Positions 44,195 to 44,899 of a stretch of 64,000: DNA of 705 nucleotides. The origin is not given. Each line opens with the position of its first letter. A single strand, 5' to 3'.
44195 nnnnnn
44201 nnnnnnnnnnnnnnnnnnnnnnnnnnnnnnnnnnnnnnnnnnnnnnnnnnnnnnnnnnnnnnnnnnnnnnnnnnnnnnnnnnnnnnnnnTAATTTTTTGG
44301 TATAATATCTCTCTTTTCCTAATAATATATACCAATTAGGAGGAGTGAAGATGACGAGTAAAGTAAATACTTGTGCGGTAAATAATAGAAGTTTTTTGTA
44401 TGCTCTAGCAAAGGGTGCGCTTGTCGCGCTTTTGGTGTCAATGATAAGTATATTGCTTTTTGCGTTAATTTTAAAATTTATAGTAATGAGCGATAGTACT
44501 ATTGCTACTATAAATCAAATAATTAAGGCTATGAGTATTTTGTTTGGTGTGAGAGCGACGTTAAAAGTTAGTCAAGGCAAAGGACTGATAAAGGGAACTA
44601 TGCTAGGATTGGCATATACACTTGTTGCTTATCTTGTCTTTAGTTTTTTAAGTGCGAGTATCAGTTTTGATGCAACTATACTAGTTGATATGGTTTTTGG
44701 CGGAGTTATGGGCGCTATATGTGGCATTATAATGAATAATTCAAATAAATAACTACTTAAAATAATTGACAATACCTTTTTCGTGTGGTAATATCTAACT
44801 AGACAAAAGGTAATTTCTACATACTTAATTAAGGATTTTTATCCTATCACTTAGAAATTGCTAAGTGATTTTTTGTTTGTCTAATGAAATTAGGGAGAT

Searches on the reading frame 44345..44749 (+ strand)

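Call 59: search_protein_families(library=pfam, proteins=[window:44345-44749:+], max_evalue=0.01)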
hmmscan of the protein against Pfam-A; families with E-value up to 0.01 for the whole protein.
window:44345-44749:+ (135 aa): 1 family
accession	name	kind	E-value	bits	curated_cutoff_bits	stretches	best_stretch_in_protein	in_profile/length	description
PF12670.12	DUF3792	-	7.1e-13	49.2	31.3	1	20-129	4-114/115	Protein of unknown function (DUF3792)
